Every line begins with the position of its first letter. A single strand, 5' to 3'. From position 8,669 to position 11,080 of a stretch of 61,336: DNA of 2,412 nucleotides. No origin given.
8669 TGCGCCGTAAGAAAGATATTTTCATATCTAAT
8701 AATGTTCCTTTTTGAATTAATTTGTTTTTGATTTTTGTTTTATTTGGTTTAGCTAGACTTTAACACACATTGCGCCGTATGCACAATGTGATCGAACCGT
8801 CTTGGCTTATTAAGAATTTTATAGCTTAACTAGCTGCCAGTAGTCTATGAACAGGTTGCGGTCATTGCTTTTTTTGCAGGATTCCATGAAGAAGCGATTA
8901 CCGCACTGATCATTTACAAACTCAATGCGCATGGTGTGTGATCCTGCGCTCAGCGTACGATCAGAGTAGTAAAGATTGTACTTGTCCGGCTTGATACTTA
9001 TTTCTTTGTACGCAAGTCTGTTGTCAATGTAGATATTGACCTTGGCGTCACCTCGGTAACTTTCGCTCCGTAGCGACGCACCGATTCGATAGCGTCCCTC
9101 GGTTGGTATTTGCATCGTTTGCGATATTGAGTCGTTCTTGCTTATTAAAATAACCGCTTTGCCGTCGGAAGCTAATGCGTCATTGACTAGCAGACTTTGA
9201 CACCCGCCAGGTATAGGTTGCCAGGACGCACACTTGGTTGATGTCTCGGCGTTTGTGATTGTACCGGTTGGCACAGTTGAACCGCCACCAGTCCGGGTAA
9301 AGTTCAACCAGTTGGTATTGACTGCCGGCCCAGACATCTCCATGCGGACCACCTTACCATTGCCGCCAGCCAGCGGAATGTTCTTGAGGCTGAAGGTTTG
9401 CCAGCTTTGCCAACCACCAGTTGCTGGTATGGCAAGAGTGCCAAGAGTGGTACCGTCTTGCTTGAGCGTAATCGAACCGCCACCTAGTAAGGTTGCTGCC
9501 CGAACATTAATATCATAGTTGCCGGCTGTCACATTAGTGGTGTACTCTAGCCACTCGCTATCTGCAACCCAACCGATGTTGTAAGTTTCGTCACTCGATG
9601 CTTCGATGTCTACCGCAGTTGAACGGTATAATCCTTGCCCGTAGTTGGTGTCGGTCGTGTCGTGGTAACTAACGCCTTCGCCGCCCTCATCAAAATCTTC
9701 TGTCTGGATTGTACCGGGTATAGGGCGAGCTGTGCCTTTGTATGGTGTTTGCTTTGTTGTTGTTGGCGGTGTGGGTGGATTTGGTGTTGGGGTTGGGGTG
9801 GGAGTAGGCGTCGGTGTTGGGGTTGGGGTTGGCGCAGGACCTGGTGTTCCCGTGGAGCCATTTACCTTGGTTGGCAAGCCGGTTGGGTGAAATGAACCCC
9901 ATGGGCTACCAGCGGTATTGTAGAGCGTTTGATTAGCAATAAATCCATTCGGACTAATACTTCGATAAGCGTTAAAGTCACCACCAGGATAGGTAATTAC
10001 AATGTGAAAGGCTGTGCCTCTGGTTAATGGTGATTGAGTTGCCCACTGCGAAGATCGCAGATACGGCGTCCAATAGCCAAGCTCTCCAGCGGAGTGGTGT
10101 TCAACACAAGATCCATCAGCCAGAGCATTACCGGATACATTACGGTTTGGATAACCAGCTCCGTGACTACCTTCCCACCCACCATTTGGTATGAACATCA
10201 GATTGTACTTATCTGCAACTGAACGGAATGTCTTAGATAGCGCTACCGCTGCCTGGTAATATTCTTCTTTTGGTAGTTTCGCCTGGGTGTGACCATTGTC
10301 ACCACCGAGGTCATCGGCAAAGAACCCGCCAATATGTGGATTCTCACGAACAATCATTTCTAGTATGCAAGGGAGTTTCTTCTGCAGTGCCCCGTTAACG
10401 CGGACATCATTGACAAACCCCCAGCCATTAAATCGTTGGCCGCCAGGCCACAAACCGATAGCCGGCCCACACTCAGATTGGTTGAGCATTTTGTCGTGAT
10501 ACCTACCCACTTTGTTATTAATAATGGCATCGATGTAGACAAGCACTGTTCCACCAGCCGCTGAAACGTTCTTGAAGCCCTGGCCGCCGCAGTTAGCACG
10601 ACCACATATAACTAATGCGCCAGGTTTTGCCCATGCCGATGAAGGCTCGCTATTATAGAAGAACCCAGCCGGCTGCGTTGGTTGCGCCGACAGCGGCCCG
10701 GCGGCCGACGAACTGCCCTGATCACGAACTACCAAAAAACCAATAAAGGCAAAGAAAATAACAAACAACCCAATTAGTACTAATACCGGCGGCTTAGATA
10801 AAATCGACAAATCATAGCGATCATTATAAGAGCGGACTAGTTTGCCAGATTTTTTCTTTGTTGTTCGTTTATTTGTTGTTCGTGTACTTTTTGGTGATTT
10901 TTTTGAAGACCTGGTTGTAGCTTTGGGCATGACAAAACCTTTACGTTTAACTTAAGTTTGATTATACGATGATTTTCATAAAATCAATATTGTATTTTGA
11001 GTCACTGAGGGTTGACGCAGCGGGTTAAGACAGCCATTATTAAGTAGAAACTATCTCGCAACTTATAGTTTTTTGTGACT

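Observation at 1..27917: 28-kb single-strand island of giant anchored surface proteins, glycan-active enzymes and an orphan ketosynthase operon, starting right after the rplU terminator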

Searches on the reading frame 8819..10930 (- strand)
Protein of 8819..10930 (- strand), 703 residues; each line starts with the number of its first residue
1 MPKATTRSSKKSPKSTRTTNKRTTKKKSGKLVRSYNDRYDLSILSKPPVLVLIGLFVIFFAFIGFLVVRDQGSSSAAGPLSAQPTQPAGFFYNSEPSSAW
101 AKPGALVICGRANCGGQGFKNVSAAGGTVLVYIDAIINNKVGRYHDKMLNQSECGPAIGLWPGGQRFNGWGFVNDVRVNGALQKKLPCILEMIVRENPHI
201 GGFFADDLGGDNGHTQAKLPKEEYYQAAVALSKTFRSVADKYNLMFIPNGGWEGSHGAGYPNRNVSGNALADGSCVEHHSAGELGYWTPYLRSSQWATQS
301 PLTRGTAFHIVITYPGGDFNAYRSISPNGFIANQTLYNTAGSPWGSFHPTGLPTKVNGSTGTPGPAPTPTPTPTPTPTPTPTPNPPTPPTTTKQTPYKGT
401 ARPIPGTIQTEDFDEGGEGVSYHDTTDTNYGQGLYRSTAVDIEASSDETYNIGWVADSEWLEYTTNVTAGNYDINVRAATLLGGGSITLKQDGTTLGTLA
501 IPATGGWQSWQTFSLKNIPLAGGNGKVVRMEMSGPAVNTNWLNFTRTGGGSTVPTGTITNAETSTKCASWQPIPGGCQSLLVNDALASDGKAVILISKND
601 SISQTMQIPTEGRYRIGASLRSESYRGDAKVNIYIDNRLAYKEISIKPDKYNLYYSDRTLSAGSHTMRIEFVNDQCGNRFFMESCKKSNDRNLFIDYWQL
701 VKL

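Call 7: search_protein_families(library=pfam, proteins=[window:8819-10930:-], max_evalue=0.01)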
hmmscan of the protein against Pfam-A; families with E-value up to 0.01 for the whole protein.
window:8819-10930:- (703 aa): 3 families
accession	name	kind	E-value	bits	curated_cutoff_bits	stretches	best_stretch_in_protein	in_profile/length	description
PF03422.21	CBM_6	-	1.1e-18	68.1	28.9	1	437-546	8-125/125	Carbohydrate binding module (family 6)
PF18099.7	CBM_35_2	-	8.8e-13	48.7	23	1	436-542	1-110/112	Carbohydrate binding module (family 35)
PF16841.11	CBM60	-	1.1e-05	26.3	28.2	1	621-699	7-75/91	Ca-dependent carbohydrate-binding module xylan-binding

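Call 27: search_protein_families(library=ncbifam, proteins=[window:8819-10930:-], max_evalue=0.01)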
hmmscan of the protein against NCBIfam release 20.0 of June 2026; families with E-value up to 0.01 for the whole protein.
window:8819-10930:- (703 aa): 0 families

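Call 37: search_solved_structures(query=window:8819-10930:-, max_evalue=0.01)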
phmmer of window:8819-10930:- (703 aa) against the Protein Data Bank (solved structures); distinct sequences matched with E-value up to 0.01: 12.
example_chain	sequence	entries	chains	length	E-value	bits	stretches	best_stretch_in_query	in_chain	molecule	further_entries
5g56_A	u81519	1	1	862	4e-21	78.2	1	407-559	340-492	CARBOHYDRATE BINDING FAMILY 6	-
5la2_A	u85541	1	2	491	3.3e-20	75.1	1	407-544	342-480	Carbohydrate binding family 6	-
2y8k_A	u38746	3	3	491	4.3e-20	74.7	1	407-544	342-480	CARBOHYDRATE BINDING FAMILY 6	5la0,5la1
8zvk_A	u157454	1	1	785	5.8e-20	74.3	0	349-546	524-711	AaBgIC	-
1uxz_A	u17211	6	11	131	1.3e-11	46.7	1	448-547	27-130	CELLULASE B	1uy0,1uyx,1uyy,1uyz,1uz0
5fui_A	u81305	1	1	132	4.8e-11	44.8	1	436-546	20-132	ENDO-1,3-BETA-GLUCANASE, FAMILY GH16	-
1w9s_A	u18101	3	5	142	1.6e-10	43.1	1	442-546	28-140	BH0236 PROTEIN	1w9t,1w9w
8j3x_A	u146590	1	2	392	1.7e-05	26.5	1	444-545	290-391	Putative polysaccharide-binding protein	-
8j3y_A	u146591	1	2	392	1.7e-05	26.5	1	444-545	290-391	Putative polysaccharide-binding protein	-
2v4v_A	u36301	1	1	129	0.00012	23.7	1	437-545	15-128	GH59 GALACTOSIDASE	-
4l3a_A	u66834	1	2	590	0.0068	17.9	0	356-394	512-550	Internalin K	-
1gmm_A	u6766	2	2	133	0.0088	17.5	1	436-545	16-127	CBM6 | XYLANASE U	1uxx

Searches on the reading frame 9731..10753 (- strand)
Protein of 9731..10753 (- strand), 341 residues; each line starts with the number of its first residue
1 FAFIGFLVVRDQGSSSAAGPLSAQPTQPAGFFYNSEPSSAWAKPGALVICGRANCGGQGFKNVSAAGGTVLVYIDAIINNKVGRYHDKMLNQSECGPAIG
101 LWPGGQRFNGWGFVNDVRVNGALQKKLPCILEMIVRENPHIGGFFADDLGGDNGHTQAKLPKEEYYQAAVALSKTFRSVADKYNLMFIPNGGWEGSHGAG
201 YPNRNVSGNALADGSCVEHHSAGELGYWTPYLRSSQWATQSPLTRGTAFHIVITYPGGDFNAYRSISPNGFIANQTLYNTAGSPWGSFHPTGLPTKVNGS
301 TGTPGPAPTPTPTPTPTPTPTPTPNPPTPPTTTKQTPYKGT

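Call 52: search_protein_families(library=pfam, proteins=[window:9731-10753:-], max_evalue=1)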
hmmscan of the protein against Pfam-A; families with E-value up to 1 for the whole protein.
window:9731-10753:- (341 aa): 0 families

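Call 73: search_protein_representatives(protein=window:9731-10723:-)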
Query: 331 residues. Proteins with E-value up to 0.001 (for the whole library): 178; up to 1e-10: 104; up to 1e-30: 64. The best 150 are listed.
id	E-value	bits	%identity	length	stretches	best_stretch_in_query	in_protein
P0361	4.4e-88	312.3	52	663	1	6-329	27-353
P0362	1.5e-76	274.4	48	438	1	3-287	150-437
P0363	3.7e-76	273.1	51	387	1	10-286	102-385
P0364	1.3e-75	271.4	49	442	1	10-287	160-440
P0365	6.6e-75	269.0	49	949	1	5-287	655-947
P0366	1.9e-73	264.2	49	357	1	11-295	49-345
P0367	1.0e-71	258.5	48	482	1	5-317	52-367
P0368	4.9e-71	256.3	46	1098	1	2-295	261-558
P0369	1.7e-67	244.6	48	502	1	8-287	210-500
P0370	4.3e-67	243.3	47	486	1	8-287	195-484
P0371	1.8e-65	238.0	46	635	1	4-288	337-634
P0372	2.0e-65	237.8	44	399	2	11-285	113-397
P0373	6.9e-65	236.0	48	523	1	4-286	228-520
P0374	9.5e-62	225.7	45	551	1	14-288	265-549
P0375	1.2e-61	225.3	45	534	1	10-286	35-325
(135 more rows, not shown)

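Call 75: search_solved_structures(query=A4, max_evalue=1, show_alignments=1)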
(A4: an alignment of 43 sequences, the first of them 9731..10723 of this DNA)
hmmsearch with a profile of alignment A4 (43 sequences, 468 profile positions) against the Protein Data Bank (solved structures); distinct sequences matched with E-value up to 1: 0.

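Call 76: search_protein_families(library=pfam, alignment_id=A4, max_evalue=0.01)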
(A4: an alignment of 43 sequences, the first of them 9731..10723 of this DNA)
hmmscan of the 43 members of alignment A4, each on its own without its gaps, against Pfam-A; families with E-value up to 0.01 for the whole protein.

A. member 1, window:9731-10723:- (331 aa): 0 families

B. families by the number of members that match (of 43 scanned): 9 families
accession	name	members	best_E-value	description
PF03422.21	CBM_6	2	2.4e-20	Carbohydrate binding module (family 6)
PF18099.7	CBM_35_2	2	9.2e-08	Carbohydrate binding module (family 35)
PF16656.11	Pur_ac_phosph_N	2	0.0055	Purple acid Phosphatase, N-terminal domain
PF25490.1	DUF7910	1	4.2e-16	Domain of unknown function (DUF7910)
PF02018.23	CBM_4_9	1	1.2e-08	Carbohydrate binding domain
PF01391.23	Collagen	1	9.8e-07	Collagen triple helix repeat (20 copies)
PF00041.27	fn3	1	3.7e-05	Fibronectin type III domain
PF24623.2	Phage_zn_bind_8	1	0.0013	Putative DNA-binding phage zinc finger domain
PF13313.11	DUF4082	1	0.0015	Domain of unknown function (DUF4082)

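Call 80: find_related_loci(query=A5, collection=metagenome_contigs, flank=10000)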
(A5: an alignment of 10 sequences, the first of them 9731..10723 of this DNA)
Query A5 (331 aa) in metagenome_contigs; peptide patterns used: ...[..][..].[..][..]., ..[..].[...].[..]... (x = any residue, [..] = any of these).
600 stretches matched a pattern (row limit reached: there are more); 23 encode a relative of the query (tblastn E <= 1e-3); 23 distinct loci.
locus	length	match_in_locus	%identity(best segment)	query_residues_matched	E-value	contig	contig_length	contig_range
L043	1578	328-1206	49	4-287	9e-87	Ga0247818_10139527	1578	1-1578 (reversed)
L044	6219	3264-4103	48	11-287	3e-79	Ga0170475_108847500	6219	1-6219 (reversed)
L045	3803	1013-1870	44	14-286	3e-79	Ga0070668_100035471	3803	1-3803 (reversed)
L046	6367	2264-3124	47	11-287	4e-78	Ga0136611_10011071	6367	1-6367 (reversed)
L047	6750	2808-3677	47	11-287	3e-78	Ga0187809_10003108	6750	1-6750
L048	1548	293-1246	44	10-320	7e-82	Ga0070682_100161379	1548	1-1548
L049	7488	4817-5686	46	6-288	1e-75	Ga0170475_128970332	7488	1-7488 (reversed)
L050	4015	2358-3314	41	14-331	2e-75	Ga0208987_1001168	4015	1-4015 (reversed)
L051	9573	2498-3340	45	14-288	8e-74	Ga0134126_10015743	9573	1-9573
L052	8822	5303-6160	46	14-285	2e-72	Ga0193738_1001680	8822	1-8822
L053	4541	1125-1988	46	10-287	1e-69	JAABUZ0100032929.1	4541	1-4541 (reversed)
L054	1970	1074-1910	44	15-283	2e-67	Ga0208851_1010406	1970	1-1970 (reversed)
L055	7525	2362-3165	44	42-306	2e-65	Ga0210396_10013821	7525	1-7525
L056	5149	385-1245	43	11-288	2e-63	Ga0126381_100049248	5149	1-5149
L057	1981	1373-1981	49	14-209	7e-61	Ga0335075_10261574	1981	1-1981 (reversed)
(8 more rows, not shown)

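Call 83: predict_structure(alignment_id=A4)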
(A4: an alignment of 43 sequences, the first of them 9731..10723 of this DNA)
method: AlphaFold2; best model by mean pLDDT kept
length: 331 residues; sequences in the alignment: 43
mean_pLDDT: 90.1   pTM: 0.85
mean pLDDT of the five models: 90.1, 88.5, 88.1, 87.9, 87.4
residues with pLDDT >= 90: 257; 70-90: 24; 50-70: 44; < 50: 6
segments of 3 or more residues with pLDDT < 50: 329-331
pLDDT, mean of each block of 10 residues (from residue 1): 59 96 98 98 97 97 97 97 98 91 96 98 98 98 72 96 99 98 96 98 97 96 98 96 93 92 96 96 93 59 66 65 51 42
secondary structure, 60 per line:
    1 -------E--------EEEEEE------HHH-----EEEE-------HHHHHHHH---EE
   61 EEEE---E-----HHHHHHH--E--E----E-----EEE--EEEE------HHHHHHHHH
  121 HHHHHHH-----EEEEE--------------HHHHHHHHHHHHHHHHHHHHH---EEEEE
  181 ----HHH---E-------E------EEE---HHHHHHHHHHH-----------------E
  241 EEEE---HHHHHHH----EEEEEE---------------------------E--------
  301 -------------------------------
elements in order: E17-22 E37-40 H48-55 E59-64 H74-80 E97-99 E102-105 H112-127 E133-137 H152-172 E176-180 E206-208 H212-222 E240-244 H248-254 E259-264

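Call 85: fold_search(model_id=the predicted structure, library=pdb)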
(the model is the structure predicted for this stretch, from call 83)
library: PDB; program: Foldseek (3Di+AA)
matches with E <= 10: 1418; with E <= 0.001: 46
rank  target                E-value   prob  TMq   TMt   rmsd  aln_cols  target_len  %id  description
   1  9nhf_A                4.2e-07  1.00  0.44  0.42   5.9       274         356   13  The structure of a family 168 glycoside hydrolase from the marine bacterium Muricauda eckloniae. (released 2025-06-11)
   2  9f9v_B                1.1e-06  1.00  0.53  0.49   5.1       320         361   12  Crystal structure of 892_05174 from Planctomycetota strain 892 (released 2025-01-08)
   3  9f9v_A                1.2e-06  1.00  0.49  0.45   5.5       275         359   12  Crystal structure of 892_05174 from Planctomycetota strain 892 (released 2025-01-08)
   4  2aam_C                5.0e-06  1.00  0.45  0.51   7.4       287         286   12  Crystal structure of a putative glycosidase (tm1410) from thermotoga maritima at 2.20 A resolution (released 2005-07-26)
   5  2aam_B                5.0e-06  1.00  0.44  0.49   7.7       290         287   12  Crystal structure of a putative glycosidase (tm1410) from thermotoga maritima at 2.20 A resolution (released 2005-07-26)
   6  9joc                  1.2e-05  1.00  0.44  0.41   5.8       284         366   13  CRYSTAL STRUCTURE OF ENDO-1,3-FUCANASE (FUN168D) FROM GH168 FAMILY (released 2024-11-27)
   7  8rg5_A                1.3e-05  1.00  0.45  0.43   6.6       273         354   12  Crystal structure of PbFucA from Planctomycetes bacterium K23_9 in P 4 21 2 (released 2025-01-01)
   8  9jof_A                2.2e-05  1.00  0.51  0.47   6.6       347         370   12  COMPLEX STRUCTURE OF ENDO-1,3-FUCANASE (FUN168D) FROM GH168 FAMILY WITH FUCOTRIOSE (released 2024-11-27)
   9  9ep6_A                2.2e-05  1.00  0.44  0.50   6.3       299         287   14  Alpha-Galactosaminidase family GH114 from Fusarium solani (released 2025-04-23)
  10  8ya6                  2.3e-05  1.00  0.48  0.43   6.9       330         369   11  endo-1,3-fucanase Fun168A (released 2024-02-28)
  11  9jos                  3.2e-05  1.00  0.51  0.48   6.1       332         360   13  STRUCTURE OF ENDO-1,3-FUCANASE FROM GH168 FAMILY (released 2024-11-27)
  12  8ya7_A                3.4e-05  1.00  0.46  0.41   6.5       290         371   14  endo-1,3-fucanase Fun168A,complex with fucotetraose (released 2024-02-28)
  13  9jog_A                3.4e-05  1.00  0.46  0.41   6.3       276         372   14  COMPLEX STRUCTURE OF ENDO-1,3-FUCANASE (FUN168D) WITH FUCOTETRAOSE FROM HOLOTHURIA TUBULOSA (released 2024-11-27)
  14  9ep5_A                3.4e-05  1.00  0.45  0.53   8.2       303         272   12  GH191 family Alpha-Galactosaminidase from Environmental sample (99.2% identity to Myxococcus fulvus enzyme) (released 2025-04-23)
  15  5tsy                  3.6e-05  1.00  0.51  0.64   5.0       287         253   14  Structure of the glycoside hydrolase domain of PelA variant E218A from Pseudomonas aeruginosa (released 2017-11-08)
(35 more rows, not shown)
